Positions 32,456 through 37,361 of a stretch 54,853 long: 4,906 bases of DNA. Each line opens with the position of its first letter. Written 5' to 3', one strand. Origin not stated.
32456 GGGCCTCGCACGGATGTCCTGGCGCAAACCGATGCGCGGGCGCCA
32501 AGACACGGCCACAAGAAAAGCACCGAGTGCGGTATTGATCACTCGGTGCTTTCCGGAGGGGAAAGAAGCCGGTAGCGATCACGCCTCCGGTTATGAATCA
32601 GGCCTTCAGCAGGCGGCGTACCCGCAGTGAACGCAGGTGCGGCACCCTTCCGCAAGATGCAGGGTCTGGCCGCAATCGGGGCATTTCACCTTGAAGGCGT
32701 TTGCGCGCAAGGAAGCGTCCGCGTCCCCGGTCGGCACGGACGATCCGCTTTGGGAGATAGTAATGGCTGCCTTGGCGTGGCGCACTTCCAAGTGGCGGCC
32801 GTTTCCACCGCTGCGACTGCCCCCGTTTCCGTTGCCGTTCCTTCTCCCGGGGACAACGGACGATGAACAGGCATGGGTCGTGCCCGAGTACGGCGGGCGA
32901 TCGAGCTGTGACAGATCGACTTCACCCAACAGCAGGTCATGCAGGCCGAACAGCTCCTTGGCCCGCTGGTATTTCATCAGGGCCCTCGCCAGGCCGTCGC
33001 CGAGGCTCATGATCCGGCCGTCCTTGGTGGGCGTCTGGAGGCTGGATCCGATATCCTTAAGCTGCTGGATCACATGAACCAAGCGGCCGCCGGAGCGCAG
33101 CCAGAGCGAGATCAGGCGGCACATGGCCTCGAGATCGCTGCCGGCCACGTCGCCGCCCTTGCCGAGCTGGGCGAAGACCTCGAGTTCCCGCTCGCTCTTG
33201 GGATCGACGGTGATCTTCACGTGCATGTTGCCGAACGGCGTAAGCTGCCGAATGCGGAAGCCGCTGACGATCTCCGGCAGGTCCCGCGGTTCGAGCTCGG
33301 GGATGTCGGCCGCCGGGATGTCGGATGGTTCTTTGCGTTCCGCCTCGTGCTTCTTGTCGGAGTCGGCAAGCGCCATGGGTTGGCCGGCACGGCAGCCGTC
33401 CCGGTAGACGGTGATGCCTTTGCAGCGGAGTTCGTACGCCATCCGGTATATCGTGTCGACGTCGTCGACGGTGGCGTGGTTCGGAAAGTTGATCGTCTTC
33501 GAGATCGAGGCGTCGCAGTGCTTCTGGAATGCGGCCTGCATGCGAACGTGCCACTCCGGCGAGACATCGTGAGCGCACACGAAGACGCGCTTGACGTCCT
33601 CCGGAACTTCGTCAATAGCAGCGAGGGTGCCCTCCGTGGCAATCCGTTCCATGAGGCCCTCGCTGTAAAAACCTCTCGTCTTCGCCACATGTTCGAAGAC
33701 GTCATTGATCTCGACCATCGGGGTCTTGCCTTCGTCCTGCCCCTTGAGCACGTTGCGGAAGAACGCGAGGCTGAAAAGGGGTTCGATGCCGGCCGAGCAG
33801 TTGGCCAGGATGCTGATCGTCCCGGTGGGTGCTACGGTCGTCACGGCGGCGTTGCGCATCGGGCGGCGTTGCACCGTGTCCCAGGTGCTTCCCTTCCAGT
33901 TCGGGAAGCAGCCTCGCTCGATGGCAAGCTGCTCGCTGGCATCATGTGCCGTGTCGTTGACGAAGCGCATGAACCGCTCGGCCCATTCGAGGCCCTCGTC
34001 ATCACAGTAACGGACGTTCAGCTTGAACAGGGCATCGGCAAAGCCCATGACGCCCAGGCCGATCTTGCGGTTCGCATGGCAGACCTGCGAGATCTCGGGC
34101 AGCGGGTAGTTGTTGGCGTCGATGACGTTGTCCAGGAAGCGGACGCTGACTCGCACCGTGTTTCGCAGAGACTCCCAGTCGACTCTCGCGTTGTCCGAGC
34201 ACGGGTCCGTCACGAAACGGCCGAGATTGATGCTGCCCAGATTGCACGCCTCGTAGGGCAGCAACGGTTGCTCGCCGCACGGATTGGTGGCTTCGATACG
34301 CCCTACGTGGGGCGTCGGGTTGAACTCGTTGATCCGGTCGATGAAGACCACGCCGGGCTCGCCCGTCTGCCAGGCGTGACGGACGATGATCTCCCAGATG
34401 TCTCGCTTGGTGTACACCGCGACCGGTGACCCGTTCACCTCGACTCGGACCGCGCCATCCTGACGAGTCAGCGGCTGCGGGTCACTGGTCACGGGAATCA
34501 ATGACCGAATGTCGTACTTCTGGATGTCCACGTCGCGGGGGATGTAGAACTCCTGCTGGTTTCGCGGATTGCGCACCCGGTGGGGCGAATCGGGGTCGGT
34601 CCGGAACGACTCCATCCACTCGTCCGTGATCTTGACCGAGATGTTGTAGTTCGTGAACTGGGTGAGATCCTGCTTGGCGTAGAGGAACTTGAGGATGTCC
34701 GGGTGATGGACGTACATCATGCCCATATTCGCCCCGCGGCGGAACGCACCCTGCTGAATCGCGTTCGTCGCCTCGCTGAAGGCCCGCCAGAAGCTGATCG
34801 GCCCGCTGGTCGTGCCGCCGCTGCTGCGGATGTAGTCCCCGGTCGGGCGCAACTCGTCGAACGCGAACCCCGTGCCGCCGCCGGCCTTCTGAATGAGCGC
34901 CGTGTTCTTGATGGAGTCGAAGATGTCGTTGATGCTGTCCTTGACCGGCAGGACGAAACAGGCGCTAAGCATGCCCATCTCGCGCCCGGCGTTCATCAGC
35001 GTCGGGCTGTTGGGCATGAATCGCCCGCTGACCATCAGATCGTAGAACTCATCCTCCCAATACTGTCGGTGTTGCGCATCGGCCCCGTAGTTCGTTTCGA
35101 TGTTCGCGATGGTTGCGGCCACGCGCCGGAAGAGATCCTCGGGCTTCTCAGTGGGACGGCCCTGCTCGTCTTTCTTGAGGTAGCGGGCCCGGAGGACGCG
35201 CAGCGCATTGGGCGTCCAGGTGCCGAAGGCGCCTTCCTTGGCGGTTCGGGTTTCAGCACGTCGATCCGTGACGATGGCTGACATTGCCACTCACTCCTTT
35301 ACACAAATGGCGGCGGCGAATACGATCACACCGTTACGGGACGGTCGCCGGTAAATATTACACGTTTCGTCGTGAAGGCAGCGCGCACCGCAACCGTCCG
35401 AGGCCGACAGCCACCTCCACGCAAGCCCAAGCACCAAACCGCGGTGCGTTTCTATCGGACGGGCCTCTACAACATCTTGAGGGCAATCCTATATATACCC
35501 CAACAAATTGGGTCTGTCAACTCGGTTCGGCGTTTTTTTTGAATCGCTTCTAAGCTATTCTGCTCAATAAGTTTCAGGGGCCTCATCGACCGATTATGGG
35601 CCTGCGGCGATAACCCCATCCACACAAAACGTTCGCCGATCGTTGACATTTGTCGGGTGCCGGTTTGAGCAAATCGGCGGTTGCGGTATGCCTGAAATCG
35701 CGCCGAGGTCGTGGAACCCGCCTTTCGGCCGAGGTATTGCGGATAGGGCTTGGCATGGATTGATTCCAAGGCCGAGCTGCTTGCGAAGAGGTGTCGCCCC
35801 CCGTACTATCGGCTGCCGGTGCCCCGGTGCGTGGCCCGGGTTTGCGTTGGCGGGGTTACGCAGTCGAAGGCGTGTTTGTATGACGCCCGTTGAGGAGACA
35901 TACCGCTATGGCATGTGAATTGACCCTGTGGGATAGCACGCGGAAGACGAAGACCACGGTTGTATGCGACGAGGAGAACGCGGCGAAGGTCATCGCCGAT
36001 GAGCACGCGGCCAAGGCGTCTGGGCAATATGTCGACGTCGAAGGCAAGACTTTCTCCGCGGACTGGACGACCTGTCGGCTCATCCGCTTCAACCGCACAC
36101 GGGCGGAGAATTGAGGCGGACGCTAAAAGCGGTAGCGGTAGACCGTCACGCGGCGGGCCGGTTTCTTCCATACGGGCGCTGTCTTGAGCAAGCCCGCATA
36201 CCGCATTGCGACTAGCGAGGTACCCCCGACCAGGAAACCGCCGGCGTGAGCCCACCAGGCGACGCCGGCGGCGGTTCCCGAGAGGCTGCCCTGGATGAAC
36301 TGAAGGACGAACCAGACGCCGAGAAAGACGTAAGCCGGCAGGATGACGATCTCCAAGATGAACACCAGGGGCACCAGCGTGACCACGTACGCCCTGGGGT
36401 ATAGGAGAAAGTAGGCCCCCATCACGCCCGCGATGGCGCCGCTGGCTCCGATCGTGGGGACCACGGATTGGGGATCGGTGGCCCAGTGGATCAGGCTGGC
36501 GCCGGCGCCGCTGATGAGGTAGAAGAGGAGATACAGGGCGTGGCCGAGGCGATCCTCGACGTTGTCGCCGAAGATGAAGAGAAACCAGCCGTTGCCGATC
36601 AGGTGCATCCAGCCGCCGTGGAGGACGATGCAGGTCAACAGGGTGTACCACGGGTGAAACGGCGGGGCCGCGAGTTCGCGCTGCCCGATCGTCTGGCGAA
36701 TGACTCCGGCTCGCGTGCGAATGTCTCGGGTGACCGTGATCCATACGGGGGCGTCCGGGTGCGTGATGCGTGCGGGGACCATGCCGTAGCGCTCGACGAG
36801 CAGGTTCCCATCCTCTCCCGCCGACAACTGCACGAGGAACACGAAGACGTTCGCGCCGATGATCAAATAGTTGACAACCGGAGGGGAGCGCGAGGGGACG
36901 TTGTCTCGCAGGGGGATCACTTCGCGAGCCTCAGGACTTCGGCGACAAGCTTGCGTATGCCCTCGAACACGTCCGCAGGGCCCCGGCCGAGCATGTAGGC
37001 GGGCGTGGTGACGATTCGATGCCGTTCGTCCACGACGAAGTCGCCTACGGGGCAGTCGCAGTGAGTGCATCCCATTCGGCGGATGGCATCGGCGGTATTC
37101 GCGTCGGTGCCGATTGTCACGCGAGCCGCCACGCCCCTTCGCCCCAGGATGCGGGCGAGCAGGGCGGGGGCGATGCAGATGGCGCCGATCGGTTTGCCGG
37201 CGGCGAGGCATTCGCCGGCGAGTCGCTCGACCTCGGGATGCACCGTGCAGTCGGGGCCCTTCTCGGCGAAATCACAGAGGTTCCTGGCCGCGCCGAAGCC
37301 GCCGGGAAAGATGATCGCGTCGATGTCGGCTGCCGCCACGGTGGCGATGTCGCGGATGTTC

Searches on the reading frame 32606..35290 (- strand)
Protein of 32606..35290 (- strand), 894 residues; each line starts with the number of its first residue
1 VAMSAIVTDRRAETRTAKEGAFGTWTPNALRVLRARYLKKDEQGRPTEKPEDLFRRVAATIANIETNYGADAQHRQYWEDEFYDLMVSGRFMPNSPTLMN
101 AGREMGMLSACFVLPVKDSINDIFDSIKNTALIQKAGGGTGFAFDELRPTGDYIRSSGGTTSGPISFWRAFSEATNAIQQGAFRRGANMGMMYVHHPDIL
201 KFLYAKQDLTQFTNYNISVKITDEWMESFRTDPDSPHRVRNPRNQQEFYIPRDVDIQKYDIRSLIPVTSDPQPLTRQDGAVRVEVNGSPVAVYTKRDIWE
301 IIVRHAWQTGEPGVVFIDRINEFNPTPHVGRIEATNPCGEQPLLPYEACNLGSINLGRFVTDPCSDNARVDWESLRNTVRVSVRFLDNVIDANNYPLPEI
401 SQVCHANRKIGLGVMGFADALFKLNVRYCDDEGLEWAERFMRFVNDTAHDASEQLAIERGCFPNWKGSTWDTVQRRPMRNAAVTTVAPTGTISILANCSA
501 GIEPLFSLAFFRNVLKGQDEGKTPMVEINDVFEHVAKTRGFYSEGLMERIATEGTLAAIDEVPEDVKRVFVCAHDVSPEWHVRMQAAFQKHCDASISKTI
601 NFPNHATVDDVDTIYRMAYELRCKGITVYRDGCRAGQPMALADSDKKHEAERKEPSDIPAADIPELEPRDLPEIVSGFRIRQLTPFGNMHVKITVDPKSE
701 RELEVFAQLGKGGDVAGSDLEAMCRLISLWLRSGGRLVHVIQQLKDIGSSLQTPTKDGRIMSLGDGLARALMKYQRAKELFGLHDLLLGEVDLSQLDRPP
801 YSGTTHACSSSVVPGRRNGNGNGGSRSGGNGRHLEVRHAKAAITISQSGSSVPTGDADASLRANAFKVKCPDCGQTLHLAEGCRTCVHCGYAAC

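Call 48: search_protein_families(library=pfam, proteins=[window:32606-35290:-], max_evalue=0.001)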
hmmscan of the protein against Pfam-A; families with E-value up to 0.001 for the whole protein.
window:32606-35290:- (894 aa): 3 families
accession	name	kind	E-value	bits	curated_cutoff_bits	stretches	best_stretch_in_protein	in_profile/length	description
PF02867.20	Ribonuc_red_lgC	-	1.8e-129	433.2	23.9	1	109-629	1-523/523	Ribonucleotide reductase, barrel domain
PF00317.26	Ribonuc_red_lgN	-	3.4e-26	91.6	28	1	26-106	4-77/77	Ribonucleotide reductase, all-alpha domain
PF12637.14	TSCPD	-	5e-13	49.6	22.8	1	685-774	8-87/88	TSCPD domain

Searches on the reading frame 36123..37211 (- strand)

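Call 48: search_protein_families(library=pfam, proteins=[window:36123-37211:-], max_evalue=0.001)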
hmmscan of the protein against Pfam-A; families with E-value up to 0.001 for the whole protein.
window:36123-37211:- (362 aa): 1 family
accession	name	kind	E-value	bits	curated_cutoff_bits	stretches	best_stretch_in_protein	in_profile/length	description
PF01694.28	Rhomboid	-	5.6e-30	104.9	22.6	1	188-330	4-134/143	Rhomboid domain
